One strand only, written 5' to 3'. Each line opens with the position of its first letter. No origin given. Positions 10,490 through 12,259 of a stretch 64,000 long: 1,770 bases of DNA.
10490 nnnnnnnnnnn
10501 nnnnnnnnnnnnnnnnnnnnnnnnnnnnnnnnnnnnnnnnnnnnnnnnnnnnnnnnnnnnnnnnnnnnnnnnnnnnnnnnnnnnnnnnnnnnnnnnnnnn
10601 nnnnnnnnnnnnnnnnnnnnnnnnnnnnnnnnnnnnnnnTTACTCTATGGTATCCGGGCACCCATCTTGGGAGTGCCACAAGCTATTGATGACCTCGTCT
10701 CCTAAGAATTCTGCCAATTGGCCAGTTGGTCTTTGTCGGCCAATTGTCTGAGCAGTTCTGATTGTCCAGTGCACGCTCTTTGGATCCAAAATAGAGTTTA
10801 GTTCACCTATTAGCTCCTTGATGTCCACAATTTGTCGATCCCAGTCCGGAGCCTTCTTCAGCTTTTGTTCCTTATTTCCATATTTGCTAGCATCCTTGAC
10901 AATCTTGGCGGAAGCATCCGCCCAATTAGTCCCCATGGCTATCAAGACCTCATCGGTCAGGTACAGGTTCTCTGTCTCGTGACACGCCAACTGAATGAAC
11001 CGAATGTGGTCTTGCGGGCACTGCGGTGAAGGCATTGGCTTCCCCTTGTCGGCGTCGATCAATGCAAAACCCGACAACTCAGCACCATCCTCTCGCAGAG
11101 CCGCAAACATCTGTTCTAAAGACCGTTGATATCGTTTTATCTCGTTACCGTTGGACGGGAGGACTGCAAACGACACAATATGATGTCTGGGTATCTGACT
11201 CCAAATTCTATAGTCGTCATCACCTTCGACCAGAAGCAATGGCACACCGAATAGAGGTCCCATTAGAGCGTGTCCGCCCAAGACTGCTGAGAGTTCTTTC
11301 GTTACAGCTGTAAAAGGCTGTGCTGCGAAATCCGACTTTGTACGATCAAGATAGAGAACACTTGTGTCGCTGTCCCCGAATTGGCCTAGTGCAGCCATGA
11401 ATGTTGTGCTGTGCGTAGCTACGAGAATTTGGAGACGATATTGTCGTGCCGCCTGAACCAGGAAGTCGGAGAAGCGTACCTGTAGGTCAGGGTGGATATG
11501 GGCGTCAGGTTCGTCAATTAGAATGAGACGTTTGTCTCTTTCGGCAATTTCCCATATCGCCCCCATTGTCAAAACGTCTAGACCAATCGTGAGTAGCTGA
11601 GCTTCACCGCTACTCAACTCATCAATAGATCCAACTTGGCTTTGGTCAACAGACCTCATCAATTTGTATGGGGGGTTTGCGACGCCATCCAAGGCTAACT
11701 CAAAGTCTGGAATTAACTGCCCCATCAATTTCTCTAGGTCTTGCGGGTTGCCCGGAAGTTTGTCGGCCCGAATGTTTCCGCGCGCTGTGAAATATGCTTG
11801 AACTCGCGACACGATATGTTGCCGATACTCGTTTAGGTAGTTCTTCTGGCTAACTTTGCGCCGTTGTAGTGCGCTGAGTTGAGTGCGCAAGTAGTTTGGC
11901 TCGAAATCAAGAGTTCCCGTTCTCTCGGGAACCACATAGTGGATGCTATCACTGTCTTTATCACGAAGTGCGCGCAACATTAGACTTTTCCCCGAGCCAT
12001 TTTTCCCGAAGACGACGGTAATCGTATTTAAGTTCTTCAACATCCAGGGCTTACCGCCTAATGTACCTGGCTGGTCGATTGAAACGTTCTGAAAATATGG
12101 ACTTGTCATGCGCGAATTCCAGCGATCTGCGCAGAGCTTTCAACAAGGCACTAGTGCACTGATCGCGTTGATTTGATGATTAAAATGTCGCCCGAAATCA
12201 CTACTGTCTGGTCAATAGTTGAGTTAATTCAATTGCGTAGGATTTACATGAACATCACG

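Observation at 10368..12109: Compact single-polypeptide OLD-family ATPase-TOPRIM (489 aa) with an overlapping small Cys-rich downstream ORF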

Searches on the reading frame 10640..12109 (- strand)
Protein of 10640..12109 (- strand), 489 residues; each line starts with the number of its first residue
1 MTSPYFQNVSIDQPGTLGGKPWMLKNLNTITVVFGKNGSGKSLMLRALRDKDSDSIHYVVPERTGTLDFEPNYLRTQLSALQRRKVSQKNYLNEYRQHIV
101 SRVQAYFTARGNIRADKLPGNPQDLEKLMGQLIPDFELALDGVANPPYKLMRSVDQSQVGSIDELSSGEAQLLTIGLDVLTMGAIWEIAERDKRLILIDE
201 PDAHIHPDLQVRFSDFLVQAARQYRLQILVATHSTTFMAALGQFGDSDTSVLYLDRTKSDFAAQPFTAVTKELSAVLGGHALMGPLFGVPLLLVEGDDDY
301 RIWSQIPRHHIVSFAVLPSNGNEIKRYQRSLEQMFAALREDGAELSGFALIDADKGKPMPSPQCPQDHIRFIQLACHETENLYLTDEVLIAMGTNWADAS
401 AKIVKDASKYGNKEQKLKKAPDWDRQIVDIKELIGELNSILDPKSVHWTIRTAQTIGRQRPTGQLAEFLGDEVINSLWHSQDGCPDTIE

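Call 3: search_protein_families(library=pfam, proteins=[window:10640-12109:-], max_evalue=0.1)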
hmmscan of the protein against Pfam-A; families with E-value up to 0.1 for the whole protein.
window:10640-12109:- (489 aa): 9 families
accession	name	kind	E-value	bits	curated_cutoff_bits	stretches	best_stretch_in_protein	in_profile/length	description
PF13304.12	AAA_21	-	4.3e-17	63.6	27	2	121-238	178-303/304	AAA domain, putative AbiEii toxin, Type IV TA system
PF13175.12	AAA_15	-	9e-14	52.3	32.1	1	156-236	292-372/374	AAA ATPase domain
PF02463.25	SMC_N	-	7.8e-06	25.9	40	1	23-240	19-204/220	RecF/RecN/SMC N terminal domain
PF13401.12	AAA_22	-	1.6e-05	25.7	27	1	29-101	6-73/130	AAA domain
PF00005.33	ABC_tran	-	0.00034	21.6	25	1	29-176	12-120/137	ABC transporter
PF13476.12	AAA_23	-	0.013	16.5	27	1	30-49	21-40/201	AAA domain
PF01637.24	ATPase_2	-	0.018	15.3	33.2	1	22-70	14-62/225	ATPase domain predominantly from Archaea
PF13166.12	AAA_13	-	0.018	14.2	36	0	23-57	11-45/713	AAA domain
PF13555.12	AAA_29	-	0.077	13.2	27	0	15-47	10-41/61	P-loop containing region of AAA domain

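Call 4: search_protein_families(library=padloc, proteins=[window:10640-12109:-], max_evalue=0.1)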
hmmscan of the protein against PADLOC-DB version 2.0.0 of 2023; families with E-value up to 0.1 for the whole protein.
window:10640-12109:- (489 aa): 150 families (the best 25 are shown)
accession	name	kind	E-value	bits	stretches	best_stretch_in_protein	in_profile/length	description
PDLC02981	AriAB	-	5.7e-22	76.2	2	84-389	229-526/694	-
PDLC03878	NsnB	-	1.2e-18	66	2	54-241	112-284/345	-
PDLC02980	AriA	-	1.6e-17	62.4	2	160-239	233-304/304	-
PDLC02914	ATPase-Toprim_I-B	-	1.1e-16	59.1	2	162-260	182-265/443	-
PDLC02979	AriA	-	1.5e-15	55.8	2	146-237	290-372/373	-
PDLC00091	GajA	-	1.5e-15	55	1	188-240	292-344/627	AAA ATPase domain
PDLC00283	PtuA1|PtuA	-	5.9e-15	53.3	2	154-241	266-347/448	AAA ATPase domain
PDLC00293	PtuA1|PtuA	-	4.7e-14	50.3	1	161-242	312-390/527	AAA ATPase domain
PDLC00070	GajA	-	6.4e-14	49.5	1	135-239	230-338/596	AAA ATPase domain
PDLC00096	GajA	-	8.2e-14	49.2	1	141-240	253-339/630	AAA ATPase domain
PDLC00289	PtuA1|PtuA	-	8.5e-14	49.4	2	161-239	224-293/404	AAA ATPase domain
PDLC00303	PtuA1|PtuA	-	9.8e-14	49.2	2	159-235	210-279/386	AAA ATPase domain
PDLC00285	PtuA1|PtuA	-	3.1e-13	47.7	2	157-239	255-331/432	AAA ATPase domain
PDLC00266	PtuA1|PtuA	-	3.9e-13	47.5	2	155-240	303-382/483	AAA ATPase domain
PDLC04135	mad3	-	5.2e-13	47.3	2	93-240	216-329/374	mads_3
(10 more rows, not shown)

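Call 5: search_protein_families(library=ncbifam, proteins=[window:10640-12109:-], max_evalue=0.1)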
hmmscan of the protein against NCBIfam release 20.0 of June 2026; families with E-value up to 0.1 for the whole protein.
window:10640-12109:- (489 aa): 38 families (the best 25 are shown)
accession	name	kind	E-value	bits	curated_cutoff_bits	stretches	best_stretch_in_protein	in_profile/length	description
TIGR04435.1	restrict_AAA_1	hypoth_equivalog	1.5e-07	30.5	300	1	161-234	394-466/568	restriction system-associated AAA family ATPase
NF041774.1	tung_ATPbind_TupC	equivalog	2.8e-07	29.8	400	2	28-57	26-58/319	tungstate ABC transporter ATP-binding protein TupC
NF000355.4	ribo_prot_ABC_F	equivalog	4.4e-06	25.8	380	1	31-96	342-409/499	ribosomal protection-like ABC-F family protein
NF010068.0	PRK13548.1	equivalog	1.1e-05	24.7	261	1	29-52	32-55/261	heme ABC transporter ATP-binding protein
NF000171.1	ABCF_producer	exception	5.4e-05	21.8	800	1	32-101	379-449/541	TlrC/CarA/OleB/SrmB family ABC-F type ribosomal protection protein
NF041760.1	PtuA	equivalog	9.6e-05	21.5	500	1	161-236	341-418/524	retron Ec78 anti-phage system effector ATPase PtuA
NF038234.1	retron_eff_Eco8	equivalog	9.6e-05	21.2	250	1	195-254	275-341/679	retron Eco8 family effector endonuclease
NF040873.1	AztA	equivalog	0.00015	21.4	220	0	29-48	19-38/191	zinc ABC transporter ATP-binding protein AztA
NF000169.2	ABCF_Sal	exception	0.00038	19.3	725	0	191-239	147-191/542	Sal family ABC-F type ribosomal protection protein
NF047739.1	antiphage_MADS3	equivalog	0.00063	19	420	0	189-240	333-381/427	methylation-associated defense system AAA family ATPase MAD3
TIGR03410.1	urea_trans_UrtE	equivalog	0.00066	19.2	285.8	0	27-49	25-47/230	urea ABC transporter ATP-binding subunit UrtE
NF010067.0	PRK13547.1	equivalog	0.0014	17.9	374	0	189-239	169-219/272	heme ABC transporter ATP-binding protein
NF009945.0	PRK13409.1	equivalog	0.0014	17.3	469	0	161-239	451-519/592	ribosome biogenesis/translation initiation ATPase RLI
TIGR02857.1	CydD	equivalog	0.0016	17.4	435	1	191-241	475-523/529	thiol reductant ABC exporter subunit CydD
TIGR03608.1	L_ocin_972_ABC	subfamily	0.0021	17.6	254.85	0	158-238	128-197/206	putative bacteriocin export ABC transporter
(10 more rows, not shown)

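Call 6: search_solved_structures(query=window:10640-12109:-, max_evalue=1, show_alignments=3)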
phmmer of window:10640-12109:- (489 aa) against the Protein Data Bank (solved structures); distinct sequences matched with E-value up to 1: 15.
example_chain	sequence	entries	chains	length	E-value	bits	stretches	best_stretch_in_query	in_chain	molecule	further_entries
8ux9_B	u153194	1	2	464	0.0019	20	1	156-239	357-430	AriA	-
8v45_A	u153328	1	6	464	0.0019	20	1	156-239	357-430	AriA antitoxin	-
6p74_A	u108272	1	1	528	0.0023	19.8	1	164-238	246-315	Putative ATP-dependent endonuclease of the OLD family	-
8v46_A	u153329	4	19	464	0.005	18.7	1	156-239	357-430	AriA antitoxin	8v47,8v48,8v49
9u9y_A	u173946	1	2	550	0.03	16.1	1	156-240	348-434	AAA family ATPase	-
5b57_C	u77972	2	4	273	0.034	15.9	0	162-239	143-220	Hemin import ATP-binding protein HmuV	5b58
9kjx_B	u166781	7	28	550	0.04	15.7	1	156-240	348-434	AAA family ATPase | Retron I-A effector PtuA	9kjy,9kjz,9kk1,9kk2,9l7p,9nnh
4jn6_B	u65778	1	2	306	0.05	15.4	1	148-219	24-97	Acetaldehyde dehydrogenase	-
9vkz_A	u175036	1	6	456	0.068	14.9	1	156-240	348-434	Retron Ec78 probable ATPase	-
9vh1_D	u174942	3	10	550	0.098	14.4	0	157-240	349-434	Retron Ec78 probable ATPase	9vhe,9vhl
9e8z_C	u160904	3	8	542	0.16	13.7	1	153-236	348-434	Retron Ec83 probable ATPase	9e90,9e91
7smj_A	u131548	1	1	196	0.46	12.2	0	377-415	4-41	AI-designed TIM-barrel F2N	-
9n69_A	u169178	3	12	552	0.71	11.6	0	133-240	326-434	AAA family ATPase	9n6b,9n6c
3c41_J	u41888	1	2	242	0.89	11.2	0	190-242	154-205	Amino acid ABC transporter (ArtP)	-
5xgs_A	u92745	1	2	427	0.98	11.1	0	360-430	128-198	RCC1-like G exchanging factor-like protein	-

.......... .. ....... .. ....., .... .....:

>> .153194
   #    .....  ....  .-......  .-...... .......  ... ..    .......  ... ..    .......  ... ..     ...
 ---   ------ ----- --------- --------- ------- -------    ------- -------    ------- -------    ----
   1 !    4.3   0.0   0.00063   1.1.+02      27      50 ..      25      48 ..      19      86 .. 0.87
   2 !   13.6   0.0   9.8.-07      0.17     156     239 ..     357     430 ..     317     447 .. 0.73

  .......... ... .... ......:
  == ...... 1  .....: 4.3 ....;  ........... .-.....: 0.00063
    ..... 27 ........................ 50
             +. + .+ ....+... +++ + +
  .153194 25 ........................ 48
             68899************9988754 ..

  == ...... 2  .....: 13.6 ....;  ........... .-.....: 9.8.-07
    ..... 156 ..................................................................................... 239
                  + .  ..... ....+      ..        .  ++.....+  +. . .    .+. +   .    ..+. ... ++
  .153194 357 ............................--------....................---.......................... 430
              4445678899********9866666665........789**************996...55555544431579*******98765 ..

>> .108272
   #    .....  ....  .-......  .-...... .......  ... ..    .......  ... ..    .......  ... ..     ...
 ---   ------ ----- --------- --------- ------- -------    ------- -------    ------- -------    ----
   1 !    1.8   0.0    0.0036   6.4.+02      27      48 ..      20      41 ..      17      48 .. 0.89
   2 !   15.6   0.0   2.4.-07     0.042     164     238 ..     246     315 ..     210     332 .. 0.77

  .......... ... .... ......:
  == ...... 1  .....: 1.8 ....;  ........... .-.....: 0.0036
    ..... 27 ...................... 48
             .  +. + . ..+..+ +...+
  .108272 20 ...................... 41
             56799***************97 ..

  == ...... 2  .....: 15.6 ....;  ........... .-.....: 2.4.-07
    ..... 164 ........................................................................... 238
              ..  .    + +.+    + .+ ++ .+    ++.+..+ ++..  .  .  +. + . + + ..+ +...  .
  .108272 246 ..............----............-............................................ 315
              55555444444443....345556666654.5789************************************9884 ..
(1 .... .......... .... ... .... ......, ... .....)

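Call 8: find_homologous_proteins(query=window:10640-12109:-)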
Query window:10640-12109:- (489 aa): 1041 proteins with E <= 0.001 among 8000 candidates; the best 120 are listed.
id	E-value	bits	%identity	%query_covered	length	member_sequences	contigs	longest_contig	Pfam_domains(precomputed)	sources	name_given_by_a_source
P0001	1.4e-251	853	77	98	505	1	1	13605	PF00005.34,PF13175.13,PF13401.13,PF02463.26,PF13304.13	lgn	-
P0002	2.3e-226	770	68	98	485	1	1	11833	PF13175.13,PF13304.13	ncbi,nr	ncbi:MAG: AAA family ATPase [Gammaproteobacteria bacterium]|nr:AAA family ATPase [Gammaproteobacteri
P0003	1.0e-225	768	68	98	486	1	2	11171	PF13175.13,PF13304.13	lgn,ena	-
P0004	7.9e-224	762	68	98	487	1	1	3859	PF13175.13,PF02463.26,PF13304.13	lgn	-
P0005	6.4e-223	759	68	98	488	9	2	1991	PF13175.13,PF13304.13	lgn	-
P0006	2.1e-217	740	65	98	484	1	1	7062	PF13175.13,PF02463.26,PF13304.13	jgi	jgi:predicted ATPase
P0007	3.7e-213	726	63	98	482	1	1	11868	PF13175.13,PF02463.26,PF13304.13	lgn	-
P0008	8.9e-212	722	64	99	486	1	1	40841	PF13175.13,PF13304.13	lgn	-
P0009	6.4e-210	716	63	98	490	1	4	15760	PF13175.13,PF13304.13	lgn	-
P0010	5.4e-209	713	64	98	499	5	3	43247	PF13175.13,PF13401.13,PF02463.26,PF13304.13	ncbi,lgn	-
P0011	1.5e-206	705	62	98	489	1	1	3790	PF00005.34,PF13175.13,PF02463.26,PF13304.13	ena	-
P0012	3.8e-203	693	62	98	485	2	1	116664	PF13175.13,PF13304.13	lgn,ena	-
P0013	4.7e-203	693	62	98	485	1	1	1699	PF13175.13,PF02463.26,PF13304.13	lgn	-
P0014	4.2e-202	690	60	98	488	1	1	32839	PF00005.34,PF13175.13,PF02463.26,PF13304.13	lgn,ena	-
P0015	6.0e-202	690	62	98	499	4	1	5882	PF13175.13,PF13401.13,PF02463.26,PF13304.13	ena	-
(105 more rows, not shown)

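Call 10: find_encoding_contigs(protein=P0001, flank=6000, max_places=3)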
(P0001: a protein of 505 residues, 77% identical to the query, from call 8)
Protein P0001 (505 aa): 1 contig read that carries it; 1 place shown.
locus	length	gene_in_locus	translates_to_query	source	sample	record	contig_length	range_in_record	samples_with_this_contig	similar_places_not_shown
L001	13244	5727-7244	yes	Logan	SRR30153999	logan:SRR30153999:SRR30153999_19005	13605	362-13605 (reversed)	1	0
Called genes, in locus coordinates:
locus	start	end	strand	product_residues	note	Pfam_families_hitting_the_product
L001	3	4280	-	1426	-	?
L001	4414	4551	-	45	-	-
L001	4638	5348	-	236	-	PF07508:Recombinase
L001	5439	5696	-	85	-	PF00239:Resolvase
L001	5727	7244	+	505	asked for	PF02463:SMC_N (weak), PF00005:ABC_tran (faint), PF13401:AAA_22 (faint), PF13304:AAA_21, PF13175:AAA_15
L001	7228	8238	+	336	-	-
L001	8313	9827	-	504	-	PF00239:Resolvase, PF07508:Recombinase, PF13408:Zn_ribbon_recom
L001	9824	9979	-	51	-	-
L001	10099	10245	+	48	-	-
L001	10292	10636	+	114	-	PF13560:HTH_31, PF01381:HTH_3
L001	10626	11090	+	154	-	-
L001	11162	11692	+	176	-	PF12599:DUF3768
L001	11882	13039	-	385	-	PF01935:DUF87 (weak), PF10412:TrwB_AAD_bind (weak)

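Call 11: find_encoding_contigs(protein=P0008, flank=6000, max_places=3)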
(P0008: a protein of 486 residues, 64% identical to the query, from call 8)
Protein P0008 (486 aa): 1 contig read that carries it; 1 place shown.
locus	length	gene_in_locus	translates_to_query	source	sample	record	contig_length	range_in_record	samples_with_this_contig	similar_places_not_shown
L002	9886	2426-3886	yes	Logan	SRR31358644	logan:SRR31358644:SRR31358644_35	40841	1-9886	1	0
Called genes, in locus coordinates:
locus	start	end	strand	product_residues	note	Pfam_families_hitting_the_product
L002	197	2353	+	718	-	PF03030:H_PPase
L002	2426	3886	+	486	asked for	PF13175:AAA_15, PF13304:AAA_21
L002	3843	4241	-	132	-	PF03795:YCII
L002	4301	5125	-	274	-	PF04794:YdjC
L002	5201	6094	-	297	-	PF11927:HODM_asu-like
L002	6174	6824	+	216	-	PF01370:Epimerase, PF05368:NmrA, PF13460:NAD_binding_10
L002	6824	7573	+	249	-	PF01636:APH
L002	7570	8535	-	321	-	PF08240:ADH_N, PF00107:ADH_zinc_N, PF13602:ADH_zinc_N_2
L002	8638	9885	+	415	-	PF00817:IMS, PF11798:IMS_HHH (faint), PF11799:IMS_C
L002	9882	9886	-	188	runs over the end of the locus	PF01872:RibD_C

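Call 13: find_related_loci(query=A1, collection=genome_contigs, flank=6000)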
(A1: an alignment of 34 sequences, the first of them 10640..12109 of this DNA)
Query A1 (489 aa) in genome_contigs; peptide patterns used: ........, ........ (x = any residue, [..] = any of these).
159 stretches matched a pattern; 109 encode a relative of the query (tblastn E <= 1e-3); the best 80 are kept; 78 distinct loci.
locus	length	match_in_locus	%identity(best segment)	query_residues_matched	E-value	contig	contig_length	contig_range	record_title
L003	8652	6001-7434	68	1-478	0e+0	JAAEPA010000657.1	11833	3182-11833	MAG: Gammaproteobacteria bacterium isolate Cca_21 CcaG_CONTIG2754923, whole genome shotgun sequence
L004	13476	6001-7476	60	1-489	0e+0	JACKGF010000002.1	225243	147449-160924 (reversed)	MAG: Candidatus Nomurabacteria bacterium isolate HK-STAS-PATE-27 HK-STAS-PATE-27_2, whole genome shotgun sequence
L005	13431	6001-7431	59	1-478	0e+0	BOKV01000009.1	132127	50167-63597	MAG: Alphaproteobacteria bacterium BroJett030 DNA, sequence09, whole genome shotgun sequence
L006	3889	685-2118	60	3-481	0e+0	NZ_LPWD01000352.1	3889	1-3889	Methyloceanibacter marginalis strain R-67177 contig_415, whole genome shotgun sequence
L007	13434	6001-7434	56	1-479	0e+0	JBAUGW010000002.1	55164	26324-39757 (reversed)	MAG: Pyrinomonadaceae bacterium isolate MFD03269_ilm_asm_bin25 k127_309911, whole genome shotgun sequence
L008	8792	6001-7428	58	1-477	0e+0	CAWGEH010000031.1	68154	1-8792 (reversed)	MAG: uncultured Alphaproteobacteria bacterium isolate MFD02159.bin.1.34 genome assembly, contig: contig_79914, whole gen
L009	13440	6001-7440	59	5-489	0e+0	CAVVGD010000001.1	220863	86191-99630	MAG: uncultured proteobacterium isolate MFD02416.bin.1.130 genome assembly, contig: contig_101390, whole genome shotgun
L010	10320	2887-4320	58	2-478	0e+0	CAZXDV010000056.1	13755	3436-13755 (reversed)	MAG TPA_asm: uncultured Enterobacteriaceae bacterium isolate SRP135972_co2_275 genome assembly, contig: NODE_4651_length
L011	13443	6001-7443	57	1-480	0e+0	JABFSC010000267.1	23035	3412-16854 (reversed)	MAG: Deltaproteobacteria bacterium isolate S-RSF-IL-11 seq_430, whole genome shotgun sequence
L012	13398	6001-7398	56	11-478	0e+0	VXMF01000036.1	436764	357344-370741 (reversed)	MAG: Terriglobia bacterium isolate SB0661_bin_30 NODE_15_length_436764_cov_77.113121, whole genome shotgun sequence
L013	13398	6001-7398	55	11-478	0e+0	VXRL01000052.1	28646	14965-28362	MAG: Terriglobia bacterium isolate SB0664_bin_31 NODE_1085_length_28646_cov_19.762758, whole genome shotgun sequence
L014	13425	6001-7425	54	5-480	7e-180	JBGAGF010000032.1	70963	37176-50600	MAG: Aggregatilineales bacterium isolate MAG_MBR_H125.30 MBRH125-30_opera_contig_1437, whole genome shotgun sequence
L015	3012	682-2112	52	5-480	0e+0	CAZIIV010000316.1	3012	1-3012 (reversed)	MAG TPA_asm: uncultured Desulfobacteraceae bacterium isolate SRP319275_co2_170 genome assembly, contig: NODE_44250_lengt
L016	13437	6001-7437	56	1-478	4e-178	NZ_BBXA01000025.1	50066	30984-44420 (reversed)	Novosphingobium sp. MD-1, whole genome shotgun sequence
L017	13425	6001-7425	53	5-478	1e-177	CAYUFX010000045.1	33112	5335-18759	MAG TPA_asm: uncultured Pirellulales bacterium isolate binchicken_co89_457 genome assembly, contig: NODE_1917_length_331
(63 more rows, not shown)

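Call 30: predict_structure(alignment_id=A1)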
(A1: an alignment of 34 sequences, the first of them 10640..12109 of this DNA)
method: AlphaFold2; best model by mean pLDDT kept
length: 489 residues; sequences in the alignment: 34
mean_pLDDT: 87.4   pTM: 0.80
mean pLDDT of the five models: 87.4, 85.6, 84.1, 82.8, 79.6
residues with pLDDT >= 90: 275; 70-90: 182; 50-70: 15; < 50: 17
segments of 3 or more residues with pLDDT < 50: 280-286, 480-489
pLDDT, mean of each block of 10 residues (from residue 1): 88 82 95 89 91 90 78 89 81 85 90 74 91 92 88 91 85 92 93 93 77 93 96 86 89 88 89 68 52 90 90 86 88 85 86 91 91 95 97 96 97 96 96 95 92 94 97 86 35
secondary structure, 60 per line:
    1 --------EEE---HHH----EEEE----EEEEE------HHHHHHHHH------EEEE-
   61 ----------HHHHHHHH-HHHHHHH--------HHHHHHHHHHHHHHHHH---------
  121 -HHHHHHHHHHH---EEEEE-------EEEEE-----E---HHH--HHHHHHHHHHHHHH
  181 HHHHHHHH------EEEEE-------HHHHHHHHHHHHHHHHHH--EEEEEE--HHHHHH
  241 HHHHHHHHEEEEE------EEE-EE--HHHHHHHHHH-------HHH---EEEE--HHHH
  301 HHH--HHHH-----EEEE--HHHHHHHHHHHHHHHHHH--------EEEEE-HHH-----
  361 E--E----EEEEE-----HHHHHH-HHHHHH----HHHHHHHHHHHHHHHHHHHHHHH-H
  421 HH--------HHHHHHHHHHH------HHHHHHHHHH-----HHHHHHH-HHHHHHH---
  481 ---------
elements in order: E9-11 E22-25 E30-34 H41-49 E56-59 H71-78 H80-86 H95-111 H122-132 E136-140 E148-152 H167-188 E195-199 H207-224 E227-232 H235-248 E249-253 E260-262 H268-277 E291-294 H297-303 H306-309 E315-318 H321-338 E347-351 E369-373 H379-384 H386-391 H396-418 H431-441 H448-457 H463-469 H471-477

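Call 32: fold_search(model_id=the predicted structure, library=pdb)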
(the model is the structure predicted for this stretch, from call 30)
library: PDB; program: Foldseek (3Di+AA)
matches with E <= 10: 1220; with E <= 0.001: 451
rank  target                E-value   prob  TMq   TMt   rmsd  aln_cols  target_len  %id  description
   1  8u7i_A                5.1e-08  1.00  0.41  0.34  17.9       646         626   12  Structure of the phage immune evasion protein Gad1 bound to the Gabija GajAB complex (released 2023-11-22)
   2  8sm3_A                9.1e-08  1.00  0.39  0.36  17.7       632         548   13  Structure of Bacillus cereus VD045 Gabija GajA-GajB Complex (released 2023-11-22)
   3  9kjx_E                4.3e-07  1.00  0.26  0.25  16.5       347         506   13  Cryo-EM structure of the Retron-Eco7 complex (state 1) (released 2025-11-12)
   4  9kjy_E                4.3e-07  1.00  0.25  0.24  16.7       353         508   14  Cryo-EM structure of the Retron-Eco7 complex (state 2) (released 2025-11-12)
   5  8x5i_A                4.8e-07  1.00  0.36  0.37  19.1       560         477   13  Structure of ATP/Mg2+ bound Gabija GajA (released 2024-02-28)
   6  6p74                  5.3e-07  1.00  0.35  0.33  17.1       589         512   14  OLD nuclease from Thermus Scotoductus (released 2020-01-29)
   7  9kk2_E                1.4e-06  1.00  0.26  0.25  16.6       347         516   14  Cryo-EM structure of the Retron-Eco7 complex (state 5) (released 2025-11-12)
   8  8x5i_D                1.6e-06  1.00  0.42  0.38  17.3       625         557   12  Structure of ATP/Mg2+ bound Gabija GajA (released 2024-02-28)
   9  9lpa_B                1.8e-06  1.00  0.39  0.27  16.2       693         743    9  The cryo-EM structure of retron Eco8 in an active state (released 2025-11-19)
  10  9nnh_C                2.0e-06  1.00  0.25  0.23  17.8       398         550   12  Cryo-EM structure of the Retron Ec78 complex, PtuA:PtuB:RT (4:2:2) (released 2025-10-08)
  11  9nnb_F                2.5e-06  1.00  0.32  0.30  12.3       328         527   13  Cryo-EM structure of the Retron Ec78 complex, PtuA:PtuB:RT (4:2:1) (released 2025-10-08)
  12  9lp9_B                2.7e-06  1.00  0.30  0.22  19.1       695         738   10  The cryo-EM structure of retron Eco8 in a standby state (released 2025-11-19)
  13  9nnk_C                3.1e-06  1.00  0.28  0.25  18.0       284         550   16  Cryo-EM structure of Retron-displaced free PtuAB complex, PtuA:PtuB (4:2) (released 2025-10-08)
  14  4i99_B                3.9e-06  1.00  0.33  0.47   9.4       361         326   13  Crystal structure of the SmcHead bound to the C-winged helix domain of ScpA (released 2013-01-30)
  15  8wm7_C                4.3e-06  1.00  0.29  0.22  16.3       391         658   11  Cryo-EM structure of cyanobacterial nitrate/nitrite transporter NrtBCD in complex with signalling protein PII (released 2024-02-28)
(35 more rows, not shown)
